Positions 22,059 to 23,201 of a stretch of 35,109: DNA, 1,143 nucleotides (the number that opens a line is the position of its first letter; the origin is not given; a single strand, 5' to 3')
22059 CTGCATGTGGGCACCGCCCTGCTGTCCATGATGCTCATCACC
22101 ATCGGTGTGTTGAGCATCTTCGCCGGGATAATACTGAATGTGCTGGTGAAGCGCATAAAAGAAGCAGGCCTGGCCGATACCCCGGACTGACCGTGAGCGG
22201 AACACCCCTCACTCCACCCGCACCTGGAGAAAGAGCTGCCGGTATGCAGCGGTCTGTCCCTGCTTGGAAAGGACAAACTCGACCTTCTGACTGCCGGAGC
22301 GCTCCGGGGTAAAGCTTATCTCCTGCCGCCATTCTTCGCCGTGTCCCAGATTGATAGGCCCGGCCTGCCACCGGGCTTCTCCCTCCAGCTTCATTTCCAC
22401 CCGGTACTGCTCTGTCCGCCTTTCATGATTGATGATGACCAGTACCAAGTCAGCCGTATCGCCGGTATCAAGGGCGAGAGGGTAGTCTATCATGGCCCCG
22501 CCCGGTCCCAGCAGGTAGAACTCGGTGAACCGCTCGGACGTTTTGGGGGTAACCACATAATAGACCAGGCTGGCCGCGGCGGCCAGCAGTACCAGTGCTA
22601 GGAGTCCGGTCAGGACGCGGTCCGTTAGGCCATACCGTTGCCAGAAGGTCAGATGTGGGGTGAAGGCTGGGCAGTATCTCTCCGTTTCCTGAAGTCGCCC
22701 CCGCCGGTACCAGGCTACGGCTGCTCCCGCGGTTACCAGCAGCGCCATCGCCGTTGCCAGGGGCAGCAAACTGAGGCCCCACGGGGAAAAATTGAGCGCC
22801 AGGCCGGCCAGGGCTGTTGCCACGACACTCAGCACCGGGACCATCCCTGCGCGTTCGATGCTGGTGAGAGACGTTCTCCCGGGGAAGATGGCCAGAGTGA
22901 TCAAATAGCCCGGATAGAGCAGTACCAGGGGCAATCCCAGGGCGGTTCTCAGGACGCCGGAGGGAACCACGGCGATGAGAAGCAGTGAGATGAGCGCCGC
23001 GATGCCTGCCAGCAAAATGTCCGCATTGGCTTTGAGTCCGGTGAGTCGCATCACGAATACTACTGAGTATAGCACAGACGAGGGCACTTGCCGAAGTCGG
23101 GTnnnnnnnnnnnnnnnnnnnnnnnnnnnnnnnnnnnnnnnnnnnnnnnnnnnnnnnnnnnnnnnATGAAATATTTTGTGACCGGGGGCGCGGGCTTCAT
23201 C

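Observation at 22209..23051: DUF1616-like membrane protein (a family I know mainly from archaea) as a single divergent gene in the middle of a bacterial glycan cluster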

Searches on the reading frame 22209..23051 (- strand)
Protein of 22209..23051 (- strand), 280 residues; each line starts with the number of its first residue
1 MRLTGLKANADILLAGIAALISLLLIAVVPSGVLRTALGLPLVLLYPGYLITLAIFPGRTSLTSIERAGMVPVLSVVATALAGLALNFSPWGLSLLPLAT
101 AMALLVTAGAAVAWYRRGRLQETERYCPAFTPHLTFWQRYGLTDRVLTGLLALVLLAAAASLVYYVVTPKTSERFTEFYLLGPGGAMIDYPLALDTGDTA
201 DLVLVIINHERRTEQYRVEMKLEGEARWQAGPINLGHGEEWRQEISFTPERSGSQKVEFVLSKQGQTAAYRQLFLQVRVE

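Call 5: search_protein_families(library=pfam, proteins=[window:22209-23051:-], max_evalue=1)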
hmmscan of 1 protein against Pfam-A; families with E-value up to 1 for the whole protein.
window:22209-23051:- (280 aa): 3 families
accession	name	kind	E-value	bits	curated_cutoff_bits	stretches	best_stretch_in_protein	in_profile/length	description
PF07760.16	DUF1616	-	1.9e-57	195.2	31.6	1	17-277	5-306/307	Protein of unknown function (DUF1616)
PF11614.14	FixG_C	-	0.085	13.5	25.6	1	205-274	38-116/119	IG-like fold at C-terminal of FixG, putative oxidoreductase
PF20176.3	DUF6541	-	0.93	8.1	29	1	43-166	3-110/646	Family of unknown function (DUF6541)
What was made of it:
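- On DUF1616 (PF07760): 195.2 bits against 31.6; residues 17-277 to profile 5-306 of 307 (call 5).
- Closest known: CARDB domain. Different: Pfam CARDB does not match the sequence (call 5).
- Checked: Pfam PF07760 DUF1616 matches residues 17-277 to profile positions 5-306 of 307, E 1.9e-57, 195 bits against a cut-off of 31.6 (call 5).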

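Call 6: search_protein_families(library=ncbifam, proteins=[window:22209-23051:-], max_evalue=1)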
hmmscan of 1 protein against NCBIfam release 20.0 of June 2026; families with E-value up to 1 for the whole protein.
window:22209-23051:- (280 aa): 1 family
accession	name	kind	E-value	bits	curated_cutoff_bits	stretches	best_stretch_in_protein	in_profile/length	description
NF004695.0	PRK06034.1-1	equivalog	0.024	14.1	311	1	57-102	108-153/267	hypothetical protein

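Call 13: find_homologous_proteins(query=window:22209-23051:-, max_evalue=0.001)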
Query window:22209-23051:- (280 aa): 47 proteins with E <= 0.001 among 8000 candidates.
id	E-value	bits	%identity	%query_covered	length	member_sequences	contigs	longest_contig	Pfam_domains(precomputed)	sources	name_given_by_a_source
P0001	6.3e-176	601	100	100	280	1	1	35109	PF07760.17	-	-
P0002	9.5e-96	338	56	100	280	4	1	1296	PF07760.17,PF20176.4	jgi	-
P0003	1.4e-55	207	42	85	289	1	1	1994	PF07760.17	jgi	jgi:uncharacterized membrane protein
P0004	7.5e-55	204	41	91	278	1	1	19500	PF07760.17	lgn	-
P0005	1.3e-54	204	35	92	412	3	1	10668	PF07760.17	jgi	jgi:uncharacterized membrane protein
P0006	1.9e-54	203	39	98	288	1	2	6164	PF07760.17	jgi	-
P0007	7.4e-53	198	38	97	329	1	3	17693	PF07760.17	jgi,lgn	-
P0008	7.8e-53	198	40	91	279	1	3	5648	PF07760.17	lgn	-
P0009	1.0e-52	197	39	93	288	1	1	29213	PF07760.17,PF07690.22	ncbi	ncbi:MAG: DUF1616 domain-containing protein [Peptococcaceae bacterium]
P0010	2.4e-52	196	39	89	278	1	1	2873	PF07760.17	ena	-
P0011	2.5e-52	196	41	87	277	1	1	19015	PF07760.17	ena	-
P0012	2.5e-52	196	42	91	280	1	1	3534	PF07760.17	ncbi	ncbi:MAG: DUF1616 domain-containing protein [Chloroflexota bacterium]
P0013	3.5e-51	192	41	94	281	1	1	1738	PF07760.17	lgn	-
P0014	3.0e-50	189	36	92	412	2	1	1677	PF07760.17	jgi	jgi:uncharacterized membrane protein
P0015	3.5e-50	189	38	98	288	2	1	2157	PF07760.17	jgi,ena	-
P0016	1.9e-49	187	37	88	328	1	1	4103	PF07760.17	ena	-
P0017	7.2e-49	185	36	92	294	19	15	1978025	PF07760.17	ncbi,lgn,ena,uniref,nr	ncbi:putative membrane protein [Methanohalophilus euhalobius]|uniref:Putative membrane protein n=1 T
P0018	4.5e-46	176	38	88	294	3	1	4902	PF07760.17,PF07690.22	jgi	-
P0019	1.1e-45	174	36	96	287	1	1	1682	PF07760.17,PF07690.22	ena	-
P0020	2.8e-45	173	38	92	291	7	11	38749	PF07760.17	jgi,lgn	jgi:uncharacterized membrane protein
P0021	3.7e-45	173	34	98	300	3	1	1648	PF07760.17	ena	-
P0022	3.9e-45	173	35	97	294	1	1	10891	PF07760.17,PF07690.22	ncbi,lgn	ncbi:MAG: DUF1616 domain-containing protein [Halobacteriota archaeon]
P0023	5.7e-45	172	37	93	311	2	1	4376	PF07760.17,PF07690.22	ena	-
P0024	7.2e-45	172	38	88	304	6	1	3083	PF07760.17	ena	-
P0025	1.3e-43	168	41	86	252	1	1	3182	PF07760.17,PF07690.22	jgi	-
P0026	2.5e-43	167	37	96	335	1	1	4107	PF07760.17,PF20176.4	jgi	jgi:uncharacterized membrane protein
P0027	4.3e-43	166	34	97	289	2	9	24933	PF07760.17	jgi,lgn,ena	-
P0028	1.3e-42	164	33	98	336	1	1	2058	PF07760.17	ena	-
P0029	2.0e-42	164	34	98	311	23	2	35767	PF07760.17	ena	-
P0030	3.0e-42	163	36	87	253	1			PF07760.17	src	-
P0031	4.7e-42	162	35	97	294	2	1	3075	PF07760.17,PF07690.22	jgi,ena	-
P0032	2.5e-41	160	37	88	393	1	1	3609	PF07760.17,PF01476.27,PF23473.2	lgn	-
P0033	9.2e-41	158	36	94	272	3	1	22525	PF07760.17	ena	-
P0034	3.2e-40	156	35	93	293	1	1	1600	PF07760.17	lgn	-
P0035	3.9e-40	156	35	96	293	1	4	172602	PF07760.17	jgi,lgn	-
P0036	5.5e-40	156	37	85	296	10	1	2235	PF07760.17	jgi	-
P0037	3.0e-39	153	36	84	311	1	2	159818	PF07760.17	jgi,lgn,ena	-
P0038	5.2e-38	149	34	96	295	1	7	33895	PF07760.17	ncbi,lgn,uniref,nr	ncbi:DUF1616 domain-containing protein [Methanosarcina sp.]|uniref:DUF1616 domain-containing protein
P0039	1.2e-37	148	34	96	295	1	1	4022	PF07760.17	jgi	jgi:uncharacterized membrane protein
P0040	1.3e-35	141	32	96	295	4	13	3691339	PF07760.17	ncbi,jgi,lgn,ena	ncbi:MAG: DUF1616 domain-containing protein [Methanosarcina sp.]|jgi:uncharacterized membrane protei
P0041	1.1e-34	138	30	100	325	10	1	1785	PF07760.17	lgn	-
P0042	5.6e-34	136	34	88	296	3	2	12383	PF07760.17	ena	-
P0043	9.3e-33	132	33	98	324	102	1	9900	PF07760.17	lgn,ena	-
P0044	2.8e-21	94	33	85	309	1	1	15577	PF07760.17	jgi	jgi:uncharacterized membrane protein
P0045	3.2e-17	81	30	95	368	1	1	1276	PF07760.17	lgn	-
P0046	9.8e-13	66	30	90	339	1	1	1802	PF07760.17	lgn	-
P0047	2.6e-7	49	26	89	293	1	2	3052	PF07760.17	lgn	-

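Call 15: find_encoding_contigs(protein=P0009, flank=8000, max_places=2)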
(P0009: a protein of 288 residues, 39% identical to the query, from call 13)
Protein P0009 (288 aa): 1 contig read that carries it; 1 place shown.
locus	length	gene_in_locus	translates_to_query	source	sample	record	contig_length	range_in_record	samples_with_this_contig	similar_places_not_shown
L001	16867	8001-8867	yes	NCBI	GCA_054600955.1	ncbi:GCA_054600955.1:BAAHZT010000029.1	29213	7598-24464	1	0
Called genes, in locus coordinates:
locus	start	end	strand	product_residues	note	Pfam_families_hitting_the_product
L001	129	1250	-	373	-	PF13490:zf-HC2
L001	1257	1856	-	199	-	PF07638:Sigma70_ECF, PF04542:Sigma70_r2, PF08281:Sigma70_r4_2, PF04545:Sigma70_r4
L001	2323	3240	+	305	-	-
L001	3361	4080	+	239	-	PF04542:Sigma70_r2 (weak)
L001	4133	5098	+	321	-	PF12791:RsgI_N, PF23750:RsgI_M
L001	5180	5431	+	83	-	-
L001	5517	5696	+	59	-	-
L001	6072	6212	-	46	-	PF12841:YvrJ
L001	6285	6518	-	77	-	PF11148:DUF2922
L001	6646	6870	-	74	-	PF07872:DUF1659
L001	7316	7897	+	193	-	-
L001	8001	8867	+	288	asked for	PF07690:MFS_1 (weak), PF07760:DUF1616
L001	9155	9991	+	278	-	PF02517:Rce1-like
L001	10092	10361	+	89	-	-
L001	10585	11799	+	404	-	PF01266:DAO, PF01494:FAD_binding_3, PF05834:Lycopene_cycl (faint), PF13450:NAD_binding_8 (weak), PF22578:GGR_cat (weak)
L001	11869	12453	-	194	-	PF00395:SLH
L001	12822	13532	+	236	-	PF00483:NTP_transferase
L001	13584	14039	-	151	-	-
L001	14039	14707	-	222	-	PF13274:SocA_Panacea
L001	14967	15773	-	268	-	PF09992:NAGPA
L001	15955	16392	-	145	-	-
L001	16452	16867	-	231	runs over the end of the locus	PF00872:Transposase_mut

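Call 16: find_encoding_contigs(protein=P0004, flank=8000, max_places=2)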
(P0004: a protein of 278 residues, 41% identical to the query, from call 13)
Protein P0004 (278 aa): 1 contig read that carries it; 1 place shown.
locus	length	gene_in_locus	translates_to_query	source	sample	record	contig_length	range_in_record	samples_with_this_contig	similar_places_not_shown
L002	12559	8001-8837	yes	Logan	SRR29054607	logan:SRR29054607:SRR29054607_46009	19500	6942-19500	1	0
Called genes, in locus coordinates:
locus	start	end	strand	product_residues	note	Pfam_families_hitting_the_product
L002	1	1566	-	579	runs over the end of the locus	-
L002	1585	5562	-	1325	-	PF05157:MshEN, PF22341:GSPE_N1E (weak), PF00535:Glycos_transf_2, PF13641:Glyco_tranf_2_3, PF13632:Glyco_trans_2_3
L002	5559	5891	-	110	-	-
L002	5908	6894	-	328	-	-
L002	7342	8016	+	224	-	PF04307:YdjM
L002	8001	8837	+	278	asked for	PF07760:DUF1616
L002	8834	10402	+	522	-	PF02517:Rce1-like, PF08239:SH3_3 (weak), PF23446:LysM1_NFP_LYK (faint), PF01476:LysM, PF23473:LysM3_LYK4_5 (faint), PF01476:LysM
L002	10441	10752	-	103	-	-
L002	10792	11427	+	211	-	-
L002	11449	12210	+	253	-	PF04203:Sortase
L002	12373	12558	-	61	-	?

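Call 17: find_encoding_contigs(protein=P0011, flank=8000, max_places=2)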
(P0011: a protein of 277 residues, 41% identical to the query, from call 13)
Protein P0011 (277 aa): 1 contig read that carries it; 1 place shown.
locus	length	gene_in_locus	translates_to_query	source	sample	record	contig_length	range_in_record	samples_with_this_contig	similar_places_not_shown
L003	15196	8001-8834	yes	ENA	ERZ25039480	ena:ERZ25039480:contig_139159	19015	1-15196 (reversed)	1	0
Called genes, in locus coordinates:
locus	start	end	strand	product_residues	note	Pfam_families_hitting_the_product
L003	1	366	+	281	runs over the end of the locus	PF16889:Hepar_II_III_N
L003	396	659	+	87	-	-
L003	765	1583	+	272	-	PF07940:Hepar_II_III_C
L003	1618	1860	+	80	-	-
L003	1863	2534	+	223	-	PF08240:ADH_N (faint), PF00107:ADH_zinc_N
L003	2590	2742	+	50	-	-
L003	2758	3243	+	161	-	PF01408:GFO_IDH_MocA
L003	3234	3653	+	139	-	PF02894:GFO_IDH_MocA_C (weak), PF22725:GFO_IDH_MocA_C3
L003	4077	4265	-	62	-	-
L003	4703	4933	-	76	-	PF03721:UDPG_MGDP_dh_N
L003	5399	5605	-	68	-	PF02350:Epimerase_2 (weak)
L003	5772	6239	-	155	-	PF02350:Epimerase_2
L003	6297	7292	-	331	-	PF13489:Methyltransf_23, PF08241:Methyltransf_11, PF08242:Methyltransf_12 (faint)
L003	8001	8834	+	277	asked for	PF07760:DUF1616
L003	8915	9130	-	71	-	-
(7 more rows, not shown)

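Call 21: find_related_loci(query=A1, collection=genome_contigs, flank=10000)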
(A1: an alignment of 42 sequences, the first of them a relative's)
Query A1 (280 aa) in genome_contigs; peptide patterns used: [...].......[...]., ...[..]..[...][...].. (x = any residue, [..] = any of these).
600 stretches matched a pattern (row limit reached: there are more); 590 encode a relative of the query (tblastn E <= 1e-3); the best 80 are kept; 80 distinct loci.
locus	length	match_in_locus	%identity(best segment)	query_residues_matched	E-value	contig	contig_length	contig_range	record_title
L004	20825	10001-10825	40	6-279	9e-65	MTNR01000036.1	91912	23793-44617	MAG: Dehalococcoides sp. JdFR-56 JGI24020J35080_1000114, whole genome shotgun sequence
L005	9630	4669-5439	42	25-280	2e-63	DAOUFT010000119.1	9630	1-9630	MAG TPA_asm: Dehalococcoidia bacterium isolate R24_101 k131_1794864, whole genome shotgun sequence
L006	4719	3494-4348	37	7-280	1e-61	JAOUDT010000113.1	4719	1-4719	MAG: Dehalococcoidia bacterium isolate 4_1_Jan_SF_Bin38 4_1_Jan_SF_Bin38_scaffold_9691_c1, whole genome shotgun sequence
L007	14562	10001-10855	37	6-280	8e-61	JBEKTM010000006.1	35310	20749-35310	MAG: Dehalococcoidia bacterium isolate SPRUCE 558 SPRUCE_558_6, whole genome shotgun sequence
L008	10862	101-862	42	26-279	2e-60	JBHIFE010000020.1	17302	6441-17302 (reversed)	MAG: Dehalococcoidales bacterium isolate b1.sp3_bin.55 NODE_716_length_17302_cov_5.516786, whole genome shotgun sequence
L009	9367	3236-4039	40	20-280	4e-60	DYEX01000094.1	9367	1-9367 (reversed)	MAG TPA_asm: Desulfovirgula sp. isolate Tomsk_3_55_126 Tomsk_k141_29255, whole genome shotgun sequence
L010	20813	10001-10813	38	9-279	2e-59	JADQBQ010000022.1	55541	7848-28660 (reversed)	MAG: Clostridiales bacterium isolate Soudan_19 NODE_278_length_55541_cov_490.144000, whole genome shotgun sequence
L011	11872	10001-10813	39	11-280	3e-59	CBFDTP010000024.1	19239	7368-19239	MAG TPA_asm: uncultured Dehalococcoidia bacterium isolate SRR6823440_metabat2_48 genome assembly, contig: ERZ650341.1510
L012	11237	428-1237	38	17-279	3e-59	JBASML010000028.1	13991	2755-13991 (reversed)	MAG: Syntrophaceticus sp. isolate MFD13483_ilm_asm_bin7 k127_54667, whole genome shotgun sequence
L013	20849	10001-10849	37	7-280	3e-59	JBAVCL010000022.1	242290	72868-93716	MAG: Dehalococcoidia bacterium isolate MFD04490_ilm_asm_bin16 k127_42553, whole genome shotgun sequence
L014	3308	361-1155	38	12-280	3e-58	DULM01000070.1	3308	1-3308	MAG TPA_asm: Syntrophomonadaceae bacterium isolate AS04akNAM_115 17436_AS04, whole genome shotgun sequence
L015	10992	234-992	39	30-280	7e-58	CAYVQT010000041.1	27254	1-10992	MAG TPA_asm: uncultured Dehalococcoidia bacterium isolate binchicken_co334_130 genome assembly, contig: NODE_2856_length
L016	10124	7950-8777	39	6-280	4e-59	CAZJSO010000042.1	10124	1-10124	MAG TPA_asm: uncultured Dehalococcoidia bacterium isolate binchicken_co349_18 genome assembly, contig: NODE_2364_length_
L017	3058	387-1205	37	9-280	5e-57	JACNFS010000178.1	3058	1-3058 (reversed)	MAG: Dehalococcoidia bacterium isolate NIOZ-UU108 NIOZ-UU_NODE_47433_length_3058_cov_12.1688, whole genome shotgun seque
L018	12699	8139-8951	36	17-280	2e-56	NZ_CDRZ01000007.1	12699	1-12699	Syntrophaceticus schinkii strain Sp3, whole genome shotgun sequence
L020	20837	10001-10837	36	2-277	2e-56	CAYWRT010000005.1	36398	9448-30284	MAG TPA_asm: uncultured Dehalococcoidaceae bacterium isolate SRP214966_co4_508 genome assembly, contig: NODE_750_length_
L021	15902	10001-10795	37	17-279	3e-56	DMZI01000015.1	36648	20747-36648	MAG TPA_asm: Desulfotomaculum sp. isolate UBA7919 contig_575, whole genome shotgun sequence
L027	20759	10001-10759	38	24-266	1e-54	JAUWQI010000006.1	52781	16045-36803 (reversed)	MAG: Dehalococcoidia bacterium isolate CSMAG_2498 CSMAG_2498_k141_966779_length_52781_cov_23.9904, whole genome shotgun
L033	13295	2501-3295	36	23-279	1e-53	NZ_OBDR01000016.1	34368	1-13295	Methanohalophilus euhalobius strain WG-1MB, whole genome shotgun sequence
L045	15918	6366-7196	35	6-280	6e-52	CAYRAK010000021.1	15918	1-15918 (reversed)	MAG TPA_asm: uncultured Clostridia bacterium isolate binchicken_co6_534 genome assembly, contig: NODE_3911_length_15918_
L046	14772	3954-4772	38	11-279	4e-52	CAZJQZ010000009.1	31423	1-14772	MAG TPA_asm: uncultured Dehalococcoidia bacterium isolate binchicken_co334_59 genome assembly, contig: NODE_2310_length_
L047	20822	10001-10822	37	7-280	6e-52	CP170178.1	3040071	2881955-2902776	MAG: Candidatus Bathyarchaeia archaeon isolate Bathy6-F90_cMAG_MillC chromosome, complete genome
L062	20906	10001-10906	35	6-280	9e-51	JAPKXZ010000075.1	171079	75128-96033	MAG: Methanothrix sp. isolate LacPavin_0419_WC90_MAG_51_22 LacPavin_0419_WC90_scaffold_217662, whole genome shotgun sequ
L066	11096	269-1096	38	6-280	3e-50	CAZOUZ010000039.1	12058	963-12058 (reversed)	MAG TPA_asm: uncultured Dehalococcoidales bacterium isolate binchicken_co228_542 genome assembly, contig: NODE_7854_leng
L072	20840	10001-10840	38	11-279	2e-49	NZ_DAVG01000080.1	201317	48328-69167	MAG: Methanosarcina sp. UBA5 UBA5_contig_978, whole genome shotgun sequence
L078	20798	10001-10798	36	33-280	5e-49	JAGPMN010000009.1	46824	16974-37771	MAG: Methanothrix sp. isolate Gw_SlDig_bin_272 Gw_SlDig_1041_length_46824_cov_65.204981, whole genome shotgun sequence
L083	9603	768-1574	36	29-276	4e-48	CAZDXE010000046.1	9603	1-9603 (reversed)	MAG TPA_asm: uncultured Dehalococcoidales bacterium isolate SRP178699_co3_254 genome assembly, contig: NODE_5015_length_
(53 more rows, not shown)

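Call 23: search_protein_representatives(protein=window:22212-23051:-)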
Query: 280 residues. Proteins with E-value up to 0.001 (for the whole library): 4578; up to 1e-10: 2233; up to 1e-30: 407. The best 150 are listed.
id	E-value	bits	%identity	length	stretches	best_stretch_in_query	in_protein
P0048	5.1e-105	367.2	61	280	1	1-280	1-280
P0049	1.4e-63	231.4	37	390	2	10-278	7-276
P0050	1.7e-60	221.2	33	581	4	11-269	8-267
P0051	6.2e-57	209.5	39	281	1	6-272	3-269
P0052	2.2e-56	207.7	39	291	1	10-276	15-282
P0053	8.2e-55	202.6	39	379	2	10-280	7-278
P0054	2.1e-54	201.3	40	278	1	12-278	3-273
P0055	3.1e-54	200.7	36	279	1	6-279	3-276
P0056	1.3e-53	198.6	39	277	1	7-277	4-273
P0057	1.3e-53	198.6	41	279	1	10-267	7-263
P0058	1.8e-53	198.2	38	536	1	14-279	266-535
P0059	1.9e-53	198.1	38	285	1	10-278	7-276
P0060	4.8e-53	196.8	36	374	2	10-275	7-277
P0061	1.1e-52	195.6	38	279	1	9-278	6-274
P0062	1.7e-52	194.9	36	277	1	7-278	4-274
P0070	3.3e-50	187.5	38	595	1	8-277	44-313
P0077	1.4e-48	182.2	31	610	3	11-277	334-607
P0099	8.5e-46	173.0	33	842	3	2-278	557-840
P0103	1.9e-45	171.9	34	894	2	12-279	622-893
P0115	1.3e-44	169.2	34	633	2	10-278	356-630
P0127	8.6e-44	166.4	31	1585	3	11-277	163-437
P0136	2.8e-43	164.7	30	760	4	20-278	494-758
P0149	4.2e-42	160.9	30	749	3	10-279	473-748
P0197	2.3e-39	151.9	32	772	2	11-279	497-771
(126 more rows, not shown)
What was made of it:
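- Checked: The copy is also divergent in sequence: 56-61% identity to its two closest relatives and about 40% or less to all others (calls 13, 23).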

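Call 24: search_protein_families(library=pfam, proteins=[P0058, P0070, P0077, P0099, P0103, P0115, P0127, P0136, P0149, P0197], max_evalue=0.001)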
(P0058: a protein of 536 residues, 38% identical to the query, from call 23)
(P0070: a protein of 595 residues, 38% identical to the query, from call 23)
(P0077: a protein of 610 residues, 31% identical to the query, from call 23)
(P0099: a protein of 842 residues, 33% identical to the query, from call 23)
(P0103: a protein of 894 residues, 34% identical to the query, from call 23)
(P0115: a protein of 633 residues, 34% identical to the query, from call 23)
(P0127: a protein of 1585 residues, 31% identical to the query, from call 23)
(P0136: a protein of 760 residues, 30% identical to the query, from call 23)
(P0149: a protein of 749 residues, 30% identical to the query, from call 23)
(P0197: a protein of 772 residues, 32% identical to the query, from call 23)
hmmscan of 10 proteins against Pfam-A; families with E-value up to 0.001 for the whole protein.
P0058 (536 aa): 2 families
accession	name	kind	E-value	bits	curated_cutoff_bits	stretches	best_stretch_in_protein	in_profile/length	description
PF07760.16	DUF1616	-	5.4e-86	289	31.6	1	274-534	7-307/307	Protein of unknown function (DUF1616)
PF07690.21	MFS_1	-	1e-06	28.3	33.4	1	269-421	68-223/347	Major Facilitator Superfamily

P0070 (595 aa): 2 families
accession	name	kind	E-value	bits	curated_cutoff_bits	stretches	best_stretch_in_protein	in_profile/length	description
PF07760.16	DUF1616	-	7.7e-78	262.2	31.6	1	50-314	2-307/307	Protein of unknown function (DUF1616)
PF07690.21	MFS_1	-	1.6e-05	24.5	33.4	1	49-201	67-223/347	Major Facilitator Superfamily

P0077 (610 aa): 1 family
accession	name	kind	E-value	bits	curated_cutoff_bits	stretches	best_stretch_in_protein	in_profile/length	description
PF07760.16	DUF1616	-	4.6e-120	400.9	31.6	3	339-608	2-307/307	Protein of unknown function (DUF1616)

P0099 (842 aa): 2 families
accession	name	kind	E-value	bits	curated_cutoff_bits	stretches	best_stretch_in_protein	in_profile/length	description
PF07760.16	DUF1616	-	3.5e-113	378.3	31.6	4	571-840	2-307/307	Protein of unknown function (DUF1616)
PF20176.3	DUF6541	-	0.00098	17.9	29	0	599-729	2-111/646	Family of unknown function (DUF6541)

P0103 (894 aa): 3 families
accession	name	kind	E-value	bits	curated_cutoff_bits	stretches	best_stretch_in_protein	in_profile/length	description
PF07760.16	DUF1616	-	1.4e-103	346.7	31.6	2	622-892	1-307/307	Protein of unknown function (DUF1616)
PF20176.3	DUF6541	-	0.00027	19.8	29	0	651-781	2-111/646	Family of unknown function (DUF6541)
PF22251.1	PFF1_TM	-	0.0003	20.9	32.3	0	274-441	35-216/300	Vacuolar membrane protease, transmembrane domain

P0115 (633 aa): 1 family
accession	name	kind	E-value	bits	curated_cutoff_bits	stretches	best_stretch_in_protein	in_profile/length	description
PF07760.16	DUF1616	-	1.6e-99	333.4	31.6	2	361-630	1-307/307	Protein of unknown function (DUF1616)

P0127 (1585 aa): 7 families
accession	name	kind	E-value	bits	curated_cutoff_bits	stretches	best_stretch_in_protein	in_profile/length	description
PF07760.16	DUF1616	-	3.5e-107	358.5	31.6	3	167-438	1-307/307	Protein of unknown function (DUF1616)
PF13620.12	CarboxypepD_reg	-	1.8e-42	144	32.3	4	496-572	2-80/82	Carboxypeptidase regulatory-like domain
PF13715.12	CarbopepD_reg_2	-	5.3e-30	103.7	32.2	3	610-686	1-75/88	CarboxypepD_reg-like domain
PF04892.17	VanZ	-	2.8e-10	41.3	30.1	1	9-145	1-124/126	VanZ like family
PF20598.4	DUF6795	-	1.5e-08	35.3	27.4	0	619-660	8-53/103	Domain of unknown function (DUF6795)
PF23722.1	Beta-sand_DEX1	-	1.5e-06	29.2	27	0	894-960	20-88/99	DEX1 beta-sandwich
PF07705.17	CARDB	-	0.00099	19.7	22.7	0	1001-1064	11-76/101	CARDB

P0136 (760 aa): 3 families
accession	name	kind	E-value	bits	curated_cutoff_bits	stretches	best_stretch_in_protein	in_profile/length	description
PF07760.16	DUF1616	-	7.1e-131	436.4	31.6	4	488-758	1-307/307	Protein of unknown function (DUF1616)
PF07690.21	MFS_1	-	5.8e-10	39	33.4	2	205-406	126-307/347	Major Facilitator Superfamily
PF20176.3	DUF6541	-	6.6e-05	21.8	29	0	517-646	2-110/646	Family of unknown function (DUF6541)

P0149 (749 aa): 1 family
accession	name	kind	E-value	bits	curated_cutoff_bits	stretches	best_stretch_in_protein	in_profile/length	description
PF07760.16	DUF1616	-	4.3e-113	378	31.6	3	479-747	2-307/307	Protein of unknown function (DUF1616)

P0197 (772 aa): 2 families
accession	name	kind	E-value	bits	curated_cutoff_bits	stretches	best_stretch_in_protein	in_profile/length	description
PF07760.16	DUF1616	-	1.4e-104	350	31.6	2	501-770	1-307/307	Protein of unknown function (DUF1616)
PF07690.21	MFS_1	-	4.8e-10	39.3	33.4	2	500-657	65-227/347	Major Facilitator Superfamily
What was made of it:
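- Tried and rejected: They are mostly sub-threshold, and I treated them as hydrophobic bias and an unexplained lead (calls 5, 13, 24).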
